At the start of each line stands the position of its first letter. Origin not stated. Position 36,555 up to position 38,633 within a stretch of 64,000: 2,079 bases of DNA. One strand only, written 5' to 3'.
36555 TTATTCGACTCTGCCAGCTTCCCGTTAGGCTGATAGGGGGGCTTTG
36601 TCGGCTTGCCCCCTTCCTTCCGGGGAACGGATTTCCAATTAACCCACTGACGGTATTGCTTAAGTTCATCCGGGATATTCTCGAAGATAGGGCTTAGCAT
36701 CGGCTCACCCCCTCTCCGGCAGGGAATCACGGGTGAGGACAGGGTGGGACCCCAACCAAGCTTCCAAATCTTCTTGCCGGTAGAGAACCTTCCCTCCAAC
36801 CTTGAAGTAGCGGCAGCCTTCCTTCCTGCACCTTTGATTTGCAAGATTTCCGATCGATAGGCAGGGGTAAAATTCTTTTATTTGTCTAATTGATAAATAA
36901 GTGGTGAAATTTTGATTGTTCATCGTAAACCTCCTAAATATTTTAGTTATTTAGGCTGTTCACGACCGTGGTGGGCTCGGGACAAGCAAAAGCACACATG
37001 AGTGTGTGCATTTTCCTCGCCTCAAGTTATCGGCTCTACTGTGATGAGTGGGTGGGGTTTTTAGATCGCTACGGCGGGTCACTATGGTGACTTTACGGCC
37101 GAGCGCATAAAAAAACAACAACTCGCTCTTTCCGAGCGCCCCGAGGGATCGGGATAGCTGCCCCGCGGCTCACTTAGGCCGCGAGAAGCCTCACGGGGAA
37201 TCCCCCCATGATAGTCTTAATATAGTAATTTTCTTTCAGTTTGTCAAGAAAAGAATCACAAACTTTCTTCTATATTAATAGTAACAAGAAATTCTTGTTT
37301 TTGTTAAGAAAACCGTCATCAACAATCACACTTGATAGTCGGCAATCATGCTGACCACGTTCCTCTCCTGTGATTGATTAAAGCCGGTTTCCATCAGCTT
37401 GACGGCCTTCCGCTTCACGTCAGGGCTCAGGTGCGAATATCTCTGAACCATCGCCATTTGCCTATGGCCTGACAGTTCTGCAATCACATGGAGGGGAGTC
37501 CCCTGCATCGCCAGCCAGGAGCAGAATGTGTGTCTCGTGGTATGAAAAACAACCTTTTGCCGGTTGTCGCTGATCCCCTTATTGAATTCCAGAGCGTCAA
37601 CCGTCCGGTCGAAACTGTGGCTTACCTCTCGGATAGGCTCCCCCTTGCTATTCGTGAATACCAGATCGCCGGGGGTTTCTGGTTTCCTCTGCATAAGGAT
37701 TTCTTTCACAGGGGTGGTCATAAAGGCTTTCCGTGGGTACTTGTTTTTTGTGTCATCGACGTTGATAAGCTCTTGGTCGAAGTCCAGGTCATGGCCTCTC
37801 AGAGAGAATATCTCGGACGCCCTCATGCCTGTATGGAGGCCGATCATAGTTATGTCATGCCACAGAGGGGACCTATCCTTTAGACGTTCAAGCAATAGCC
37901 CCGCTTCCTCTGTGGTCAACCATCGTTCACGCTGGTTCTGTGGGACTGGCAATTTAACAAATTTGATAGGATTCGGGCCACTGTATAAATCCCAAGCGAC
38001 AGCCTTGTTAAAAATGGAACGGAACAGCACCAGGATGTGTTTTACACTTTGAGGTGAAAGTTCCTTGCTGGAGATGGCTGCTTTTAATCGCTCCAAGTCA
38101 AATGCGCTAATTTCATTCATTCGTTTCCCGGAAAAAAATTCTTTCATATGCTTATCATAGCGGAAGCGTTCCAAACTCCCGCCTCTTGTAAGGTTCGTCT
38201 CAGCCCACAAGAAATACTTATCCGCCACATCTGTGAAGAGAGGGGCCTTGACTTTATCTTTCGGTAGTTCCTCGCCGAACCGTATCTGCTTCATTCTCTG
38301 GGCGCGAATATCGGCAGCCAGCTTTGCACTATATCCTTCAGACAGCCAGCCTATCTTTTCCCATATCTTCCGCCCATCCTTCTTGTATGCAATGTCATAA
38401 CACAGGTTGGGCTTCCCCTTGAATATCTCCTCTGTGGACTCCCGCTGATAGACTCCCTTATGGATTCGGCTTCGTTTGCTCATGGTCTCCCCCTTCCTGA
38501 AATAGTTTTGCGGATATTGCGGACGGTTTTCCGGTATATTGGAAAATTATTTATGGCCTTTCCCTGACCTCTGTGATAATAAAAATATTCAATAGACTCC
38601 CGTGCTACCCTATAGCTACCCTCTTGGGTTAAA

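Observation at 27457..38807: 11.3-kb integrative island in tRNA-Arg(CCG) with exact 49-bp att repeats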

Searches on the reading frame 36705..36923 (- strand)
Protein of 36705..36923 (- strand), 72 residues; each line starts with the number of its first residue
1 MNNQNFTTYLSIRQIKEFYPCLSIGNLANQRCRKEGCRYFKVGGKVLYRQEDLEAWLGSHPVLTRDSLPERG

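Call 6: search_protein_families(library=pfam, proteins=[window:36705-36923:-], max_evalue=0.01)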
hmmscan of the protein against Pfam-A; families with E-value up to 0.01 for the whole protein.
window:36705-36923:- (72 aa): 1 family
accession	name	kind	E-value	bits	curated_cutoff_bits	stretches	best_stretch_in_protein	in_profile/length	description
PF12728.13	HTH_17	-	0.001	19.7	27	1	32-58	22-48/51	Helix-turn-helix domain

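Call 13: search_protein_families(library=phrogs, proteins=[window:36705-36923:-], max_evalue=0.01)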
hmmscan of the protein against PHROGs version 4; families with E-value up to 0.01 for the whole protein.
window:36705-36923:- (72 aa): 1 family
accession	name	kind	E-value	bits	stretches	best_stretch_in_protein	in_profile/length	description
phrog_7338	-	unknown function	0.0085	17.3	0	35-58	55-78/87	-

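Call 49: search_protein_families(library=ncbifam, proteins=[window:36705-36923:-], max_evalue=0.01)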
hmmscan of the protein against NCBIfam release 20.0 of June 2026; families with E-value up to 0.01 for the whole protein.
window:36705-36923:- (72 aa): 1 family
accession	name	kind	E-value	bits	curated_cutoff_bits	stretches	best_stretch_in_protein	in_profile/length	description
NF047737.1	antiphage_MADS1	equivalog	0.0098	16.1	80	0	39-57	31-49/49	methylation-associated defense system helix-turn-helix domain-containing protein MAD1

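Call 50: search_protein_families(library=padloc, proteins=[window:36705-36923:-], max_evalue=0.01)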
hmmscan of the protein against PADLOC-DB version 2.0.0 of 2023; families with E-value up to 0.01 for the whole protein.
window:36705-36923:- (72 aa): 0 families

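Call 52: find_homologous_proteins(query=window:36705-36923:-, max_evalue=0.001)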
Query window:36705-36923:- (72 aa): 2 proteins with E <= 0.001 among 2 candidates.
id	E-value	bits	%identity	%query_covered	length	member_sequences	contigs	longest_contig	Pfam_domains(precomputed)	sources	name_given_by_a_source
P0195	2.0e-43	163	100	100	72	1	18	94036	-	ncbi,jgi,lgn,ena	jgi:hypothetical protein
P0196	1.4e-25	106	71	94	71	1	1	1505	-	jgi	jgi:hypothetical protein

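Call 54: search_solved_structures(query=window:36705-36923:-, max_evalue=10, show_alignments=2)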
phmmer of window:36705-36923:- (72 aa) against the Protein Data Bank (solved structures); distinct sequences matched with E-value up to 10: 1.
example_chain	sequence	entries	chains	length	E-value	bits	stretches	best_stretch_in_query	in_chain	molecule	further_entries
5wee_A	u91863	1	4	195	1.3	12.6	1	18-63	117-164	Venom Allergen like Protein 4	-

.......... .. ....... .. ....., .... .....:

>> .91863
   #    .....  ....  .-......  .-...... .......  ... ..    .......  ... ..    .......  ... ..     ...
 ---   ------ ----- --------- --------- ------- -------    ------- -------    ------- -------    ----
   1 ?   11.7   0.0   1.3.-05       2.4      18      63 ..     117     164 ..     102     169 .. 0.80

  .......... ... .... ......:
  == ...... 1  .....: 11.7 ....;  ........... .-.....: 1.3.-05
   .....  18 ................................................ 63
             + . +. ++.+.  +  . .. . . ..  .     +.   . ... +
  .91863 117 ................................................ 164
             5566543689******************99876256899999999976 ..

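Call 66: predict_structure(alignment_id=A4)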
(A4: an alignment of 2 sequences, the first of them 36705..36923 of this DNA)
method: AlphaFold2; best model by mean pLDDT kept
length: 72 residues; sequences in the alignment: 2
mean_pLDDT: 71.3   pTM: 0.54
mean pLDDT of the five models: 71.3, 64.6, 62.9, 61.1, 59.6
residues with pLDDT >= 90: 0; 70-90: 49; 50-70: 12; < 50: 11
segments of 3 or more residues with pLDDT < 50: 1-5, 63-67
pLDDT, mean of each block of 10 residues (from residue 1): 56 85 78 75 84 77 49 45
secondary structure, 60 per line:
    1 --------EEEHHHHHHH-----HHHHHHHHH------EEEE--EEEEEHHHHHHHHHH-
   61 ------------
elements in order: E9-11 H12-18 H24-32 E39-42 E45-49 H50-59

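Call 69: fold_search(model_id=the predicted structure, library=pdb)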
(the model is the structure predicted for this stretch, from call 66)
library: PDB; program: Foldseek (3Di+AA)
matches with E <= 10: 467; with E <= 0.001: 0
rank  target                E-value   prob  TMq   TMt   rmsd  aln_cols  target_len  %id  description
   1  8dgl_B                2.6e-02  1.00  0.54  0.56   3.3        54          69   31  Crystal Structure of the RdfS Excisionase (released 2022-10-05)
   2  6ama_B                1.2e-01  0.96  0.50  0.60   3.0        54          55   15  Structure of S. coelicolor/S. venezuelae BldC-smeA-ssfA complex to 3.09 Angstrom (released 2018-03-28)
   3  8dgl_A                1.3e-01  0.98  0.53  0.56   2.5        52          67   31  Crystal Structure of the RdfS Excisionase (released 2022-10-05)
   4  8c3t                  2.2e-01  0.99  0.60  0.73   1.8        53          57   21  Structure of the GIsul2 transposon excisionase (released 2024-01-10)
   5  4pm3_A                2.2e-01  0.91  0.52  0.36   3.3        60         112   15  Structure of the double-stranded DNA binding type IV secretion protein TraN from Enterococcus (released 2014-07-30)
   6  7lw0_A                2.3e-01  0.85  0.48  0.59   3.8        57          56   19  Structural and Biochemical Insight into Assembly of Molecular Motors Involved in Viral DNA Packaging (released 2022-03-02)
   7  2zkz_A                2.6e-01  0.63  0.40  0.35   4.9        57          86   16  Crystal structure of the transcriptional repressor PagR of Bacillus anthracis (released 2009-04-07)
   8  4p0y_A                2.8e-01  0.90  0.54  0.37   3.2        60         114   15  Structure of the double stranded DNA binding type IV secretion protein TraN from Enterococcus (released 2014-07-30)
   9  4pm3_B                2.8e-01  0.90  0.53  0.36   3.0        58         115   14  Structure of the double-stranded DNA binding type IV secretion protein TraN from Enterococcus (released 2014-07-30)
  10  3f6o_A                2.8e-01  0.23  0.33  0.27  10.0        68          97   15  Crystal structure of ArsR family transcriptional regulator, RHA00566 (released 2008-11-25)
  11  4p0z                  3.0e-01  0.90  0.54  0.36   3.0        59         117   14  Structure of the double stranded DNA binding type IV secretion protein TraN from Enterococcus (released 2014-07-30)
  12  7lwr_A                3.0e-01  0.84  0.48  0.61   3.3        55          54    9  Structural and Biochemical Insight into Assembly of Molecular Motors Involved in Viral DNA Packaging (released 2022-03-09)
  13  5vfx_F                3.2e-01  0.16  0.29  0.24   6.3        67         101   13  Structure of an accessory protein of the pCW3 relaxosome in complex with the origin of transfer (oriT) DNA (released 2018-04-18)
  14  1j9i_MODEL_1_A        4.2e-01  0.77  0.50  0.52   3.0        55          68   18  STRUCTURE OF THE DNA BINDING DOMAIN OF THE GPNU1 SUBUNIT OF LAMBDA TERMINASE (released 2002-08-14)
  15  6ama_P                4.5e-01  0.75  0.49  0.59   3.2        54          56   15  Structure of S. coelicolor/S. venezuelae BldC-smeA-ssfA complex to 3.09 Angstrom (released 2018-03-28)
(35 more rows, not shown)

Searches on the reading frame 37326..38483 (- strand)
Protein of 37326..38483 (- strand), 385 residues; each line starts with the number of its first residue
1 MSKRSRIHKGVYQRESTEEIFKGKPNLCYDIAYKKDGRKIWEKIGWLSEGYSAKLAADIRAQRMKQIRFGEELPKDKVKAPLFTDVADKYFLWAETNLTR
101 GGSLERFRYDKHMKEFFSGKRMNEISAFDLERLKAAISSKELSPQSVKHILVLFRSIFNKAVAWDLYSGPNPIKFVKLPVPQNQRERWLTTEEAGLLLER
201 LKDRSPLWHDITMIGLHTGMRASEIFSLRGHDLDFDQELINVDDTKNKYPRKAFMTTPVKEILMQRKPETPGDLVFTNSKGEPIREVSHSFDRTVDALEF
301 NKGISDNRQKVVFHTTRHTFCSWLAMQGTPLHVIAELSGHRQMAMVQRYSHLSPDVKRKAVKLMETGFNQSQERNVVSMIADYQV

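Call 6: search_protein_families(library=pfam, proteins=[window:37326-38483:-], max_evalue=0.01)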
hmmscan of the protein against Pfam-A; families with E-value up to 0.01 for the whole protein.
window:37326-38483:- (385 aa): 1 family
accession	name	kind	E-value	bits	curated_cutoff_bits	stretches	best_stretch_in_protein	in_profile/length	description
PF00589.27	Phage_integrase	-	3.9e-26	92.3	27.1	1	188-353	2-169/172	Phage integrase family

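Call 13: search_protein_families(library=phrogs, proteins=[window:37326-38483:-], max_evalue=0.01)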
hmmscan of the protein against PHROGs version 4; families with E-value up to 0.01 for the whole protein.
window:37326-38483:- (385 aa): 9 families
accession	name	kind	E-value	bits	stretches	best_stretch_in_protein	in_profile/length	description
phrog_1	-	integration and excision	1.6e-63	217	1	23-374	120-457/611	integrase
phrog_216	-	integration and excision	3.9e-33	115.8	1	169-369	36-241/301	integrase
phrog_35951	-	unknown function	6.6e-10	40.3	1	311-379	21-94/97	-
phrog_7685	-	integration and excision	1.2e-09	39.1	1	245-366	124-237/240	integrase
phrog_37709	-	unknown function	0.00028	21.9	1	174-238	46-107/116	-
phrog_23271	-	unknown function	0.00034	21.5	1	310-351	8-49/67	-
phrog_7269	-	integration and excision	0.00062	20.7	1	312-364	29-81/89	integrase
phrog_19751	-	unknown function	0.0044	18.1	1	189-302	7-114/140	-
phrog_9208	-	integration and excision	0.005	17.7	0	307-352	184-229/241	integrase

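Call 16: find_encoding_contigs(protein=window:37326-38483:-, flank=10000, max_places=10)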
Protein window:37326-38483:- (385 aa): 24 contigs read that carry it; 10 places shown.
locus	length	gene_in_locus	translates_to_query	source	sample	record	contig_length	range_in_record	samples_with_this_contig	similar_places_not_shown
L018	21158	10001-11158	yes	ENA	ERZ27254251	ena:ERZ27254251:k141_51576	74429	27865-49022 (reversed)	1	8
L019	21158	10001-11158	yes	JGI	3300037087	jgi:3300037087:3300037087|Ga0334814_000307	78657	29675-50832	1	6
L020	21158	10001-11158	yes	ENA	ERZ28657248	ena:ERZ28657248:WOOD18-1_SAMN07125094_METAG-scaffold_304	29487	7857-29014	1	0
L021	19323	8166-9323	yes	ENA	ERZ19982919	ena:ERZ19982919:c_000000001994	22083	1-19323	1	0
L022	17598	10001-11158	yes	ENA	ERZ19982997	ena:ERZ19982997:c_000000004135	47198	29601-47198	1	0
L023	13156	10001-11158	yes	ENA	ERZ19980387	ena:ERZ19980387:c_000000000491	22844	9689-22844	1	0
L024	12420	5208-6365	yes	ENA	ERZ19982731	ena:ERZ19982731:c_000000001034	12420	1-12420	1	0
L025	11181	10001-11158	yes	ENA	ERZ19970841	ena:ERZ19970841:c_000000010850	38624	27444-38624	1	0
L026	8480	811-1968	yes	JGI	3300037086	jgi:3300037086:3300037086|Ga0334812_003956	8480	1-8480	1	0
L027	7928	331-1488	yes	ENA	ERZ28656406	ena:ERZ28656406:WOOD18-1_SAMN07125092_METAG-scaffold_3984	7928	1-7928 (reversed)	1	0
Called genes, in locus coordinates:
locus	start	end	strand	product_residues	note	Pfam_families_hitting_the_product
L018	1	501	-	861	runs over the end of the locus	PF02861:Clp_N, PF23569:NBD_SMAX1, PF00004:AAA, PF17871:AAA_lid_9, PF00004:AAA, PF07724:AAA_2, PF07728:AAA_5, PF10431:ClpB_D2-small, +9 more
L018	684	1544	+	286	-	PF00140:Sigma70_r1_2, PF04542:Sigma70_r2, PF04539:Sigma70_r3, PF04545:Sigma70_r4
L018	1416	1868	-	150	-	-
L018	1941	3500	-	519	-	-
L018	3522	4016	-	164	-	-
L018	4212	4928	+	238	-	PF00589:Phage_integrase, PF13495:Phage_int_SAM_4 (weak)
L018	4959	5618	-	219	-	PF00702:Hydrolase, PF12710:HAD (weak), PF13419:HAD_2, PF13242:Hydrolase_like (weak)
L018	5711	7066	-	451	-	PF00772:DnaB, PF13481:AAA_25, PF03796:DnaB_C, PF06745:ATPase (weak)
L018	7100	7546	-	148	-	PF01281:Ribosomal_L9_N, PF03948:Ribosomal_L9_C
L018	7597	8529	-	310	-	PF09991:DUF2232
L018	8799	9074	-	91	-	PF01084:Ribosomal_S18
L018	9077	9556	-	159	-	PF01250:Ribosomal_S6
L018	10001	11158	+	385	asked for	PF00589:Phage_integrase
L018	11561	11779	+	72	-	-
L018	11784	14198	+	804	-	PF22763:NrS1-1_pol-like_HBD, PF13148:DUF3987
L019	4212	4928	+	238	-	PF00589:Phage_integrase, PF13495:Phage_int_SAM_4 (weak)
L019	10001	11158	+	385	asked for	PF00589:Phage_integrase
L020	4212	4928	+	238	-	PF00589:Phage_integrase, PF13495:Phage_int_SAM_4 (weak)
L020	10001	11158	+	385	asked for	PF00589:Phage_integrase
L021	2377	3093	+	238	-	PF00589:Phage_integrase, PF13495:Phage_int_SAM_4 (weak)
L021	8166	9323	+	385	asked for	PF00589:Phage_integrase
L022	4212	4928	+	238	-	PF00589:Phage_integrase, PF13495:Phage_int_SAM_4 (weak)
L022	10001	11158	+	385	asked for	PF00589:Phage_integrase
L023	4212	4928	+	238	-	PF00589:Phage_integrase, PF13495:Phage_int_SAM_4 (weak)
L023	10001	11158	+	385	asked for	PF00589:Phage_integrase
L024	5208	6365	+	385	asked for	PF00589:Phage_integrase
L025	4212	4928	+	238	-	PF00589:Phage_integrase, PF13495:Phage_int_SAM_4 (weak)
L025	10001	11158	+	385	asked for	PF00589:Phage_integrase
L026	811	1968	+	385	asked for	PF00589:Phage_integrase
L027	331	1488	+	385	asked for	PF00589:Phage_integrase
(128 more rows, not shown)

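Call 49: search_protein_families(library=ncbifam, proteins=[window:37326-38483:-], max_evalue=0.01)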
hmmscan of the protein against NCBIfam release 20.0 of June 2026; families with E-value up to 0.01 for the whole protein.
window:37326-38483:- (385 aa): 10 families
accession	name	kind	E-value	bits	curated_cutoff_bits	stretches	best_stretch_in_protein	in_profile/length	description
NF040815.2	recomb_XerA_Arch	equivalog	1e-22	81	220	1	109-355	20-257/263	site-specific tyrosine recombinase/integron integrase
TIGR02224.1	recomb_XerC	equivalog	3.5e-18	66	335.15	1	113-356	28-281/295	tyrosine recombinase XerC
TIGR02225.1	recomb_XerD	equivalog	4.4e-17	62.3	329.6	1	103-355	17-277/290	site-specific tyrosine recombinase XerD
NF001399.0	PRK00283.1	subfamily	4e-14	52.6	279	1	92-359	16-290/300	tyrosine recombinase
TIGR02249.1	integrase_gron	subfamily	1.5e-12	47.5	265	2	123-265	44-175/315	integron integrase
NF003462.0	PRK05084.1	equivalog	4.8e-09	35.4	267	1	214-365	203-357/360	tyrosine recombinase XerS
NF011946.0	PRK15417.1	equivalog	1.8e-05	24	435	0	189-251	117-176/337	integron integrase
NF007371.0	PRK09871.1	subfamily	9e-05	22.1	222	1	185-350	3-172/198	tyrosine-type DNA invertase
NF007370.0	PRK09870.1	subfamily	0.00073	19.2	221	1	209-346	35-173/200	tyrosine-type DNA invertase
NF047926.1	integrase_GmtZ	equivalog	0.0089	14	600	0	308-383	425-501/784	gamma-mobile-trio integrase GmtZ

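Call 50: search_protein_families(library=padloc, proteins=[window:37326-38483:-], max_evalue=0.01)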
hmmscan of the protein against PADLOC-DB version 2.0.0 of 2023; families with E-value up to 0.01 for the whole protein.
window:37326-38483:- (385 aa): 0 families

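Call 98: search_dna_similar(query=window:37326-38483:-, collection=phages, mode=protein, max_rows=8)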
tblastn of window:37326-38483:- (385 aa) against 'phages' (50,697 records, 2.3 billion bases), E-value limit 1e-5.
Records with a match: 1187; places in all: 1195; records where one place covers at least 80% of the query: 133.
Best place of each record, by identity: <60% 1187.
By first word of the organism name: Mycobacterium 268; Streptococcus 94; Salmonella 82; Bacteriophage 63; Pseudomonas 59; Escherichia 56; Klebsiella 54; Burkholderia 50; Ralstonia 47; Paenibacillus 35; and 67 more.
By host as written in the record: Mycobacterium smegmatis mc2 155 191; - 114; Mycobacterium smegmatis mc#155 42; Klebsiella pneumoniae 35; Ralstonia solanacearum 29; Pseudomonas aeruginosa 27; Escherichia coli 27; Paenibacillus larvae 22; and 361 more.
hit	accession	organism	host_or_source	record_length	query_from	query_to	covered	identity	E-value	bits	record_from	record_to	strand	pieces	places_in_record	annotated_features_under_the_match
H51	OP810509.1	Sulfurimonas phage SNW-1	Sulfurimonas indica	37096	10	361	91%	29.3%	1e-23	108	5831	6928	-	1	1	xerD: tyrosine recombinase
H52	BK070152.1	Bacteriophage sp.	Helicobacter sp. 13S00477-4 genome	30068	26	361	87%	30.6%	1e-30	129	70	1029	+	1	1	hypothetical protein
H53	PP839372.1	Vibrio phage vB_VpaM_R20L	Vibrio sp.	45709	5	355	91%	27.9%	4e-27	119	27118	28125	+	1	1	integrase family site specific recombinase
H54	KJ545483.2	Vibrio phage phi 2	-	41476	5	355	91%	27.7%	1e-24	112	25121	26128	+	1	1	integrase family site specific recombinase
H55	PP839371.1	Vibrio phage vB_VpaM_R19R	Vibrio sp.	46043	5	355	91%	27.3%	2e-26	117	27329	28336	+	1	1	integrase family site specific recombinase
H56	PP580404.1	Vibrio phage vB_VpaM_XM1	Vibrio parahaemolyticus 1.1997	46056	5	355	91%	27.3%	2e-26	117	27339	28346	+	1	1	integrase family site specific recombinase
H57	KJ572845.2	Vibrio phage X29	Vibrio cholerae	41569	5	355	91%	27.3%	2e-24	110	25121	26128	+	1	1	integrase family site specific recombinase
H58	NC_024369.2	Vibrio phage X29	Vibrio cholerae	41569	5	355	91%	27.3%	2e-24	110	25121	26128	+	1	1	integrase family site specific recombinase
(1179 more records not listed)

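Call 99: search_solved_structures(query=window:37326-38483:-, max_evalue=0.001, show_alignments=1)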
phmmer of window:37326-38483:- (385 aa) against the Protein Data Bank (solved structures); distinct sequences matched with E-value up to 0.001: 10.
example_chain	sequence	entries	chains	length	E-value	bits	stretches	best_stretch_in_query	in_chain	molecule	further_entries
5hxy_A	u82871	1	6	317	4.1e-15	59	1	106-358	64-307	Tyrosine recombinase XerA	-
5c6k_A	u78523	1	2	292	3.7e-08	36.1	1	135-365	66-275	Integrase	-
4a8e_A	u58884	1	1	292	4.4e-07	32.5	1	109-363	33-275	PROBABLE TYROSINE RECOMBINASE XERC-LIKE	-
3nkh_A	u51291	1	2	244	1.9e-06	30.5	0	273-360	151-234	Integrase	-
1aih_A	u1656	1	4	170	4.2e-06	29.3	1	285-363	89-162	HP1 INTEGRASE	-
6en0_A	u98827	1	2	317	9.1e-06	28.2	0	208-359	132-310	Int protein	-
6emy_A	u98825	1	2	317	1.4e-05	27.6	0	208-359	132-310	Int protein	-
6emz_A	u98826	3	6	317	2.4e-05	26.8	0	209-359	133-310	Int protein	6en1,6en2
5jjv_A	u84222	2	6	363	4.7e-05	25.9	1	168-362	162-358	Tyrosine recombinase XerH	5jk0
1a0p_A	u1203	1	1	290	7.1e-05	25.3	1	92-356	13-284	SITE-SPECIFIC RECOMBINASE XERD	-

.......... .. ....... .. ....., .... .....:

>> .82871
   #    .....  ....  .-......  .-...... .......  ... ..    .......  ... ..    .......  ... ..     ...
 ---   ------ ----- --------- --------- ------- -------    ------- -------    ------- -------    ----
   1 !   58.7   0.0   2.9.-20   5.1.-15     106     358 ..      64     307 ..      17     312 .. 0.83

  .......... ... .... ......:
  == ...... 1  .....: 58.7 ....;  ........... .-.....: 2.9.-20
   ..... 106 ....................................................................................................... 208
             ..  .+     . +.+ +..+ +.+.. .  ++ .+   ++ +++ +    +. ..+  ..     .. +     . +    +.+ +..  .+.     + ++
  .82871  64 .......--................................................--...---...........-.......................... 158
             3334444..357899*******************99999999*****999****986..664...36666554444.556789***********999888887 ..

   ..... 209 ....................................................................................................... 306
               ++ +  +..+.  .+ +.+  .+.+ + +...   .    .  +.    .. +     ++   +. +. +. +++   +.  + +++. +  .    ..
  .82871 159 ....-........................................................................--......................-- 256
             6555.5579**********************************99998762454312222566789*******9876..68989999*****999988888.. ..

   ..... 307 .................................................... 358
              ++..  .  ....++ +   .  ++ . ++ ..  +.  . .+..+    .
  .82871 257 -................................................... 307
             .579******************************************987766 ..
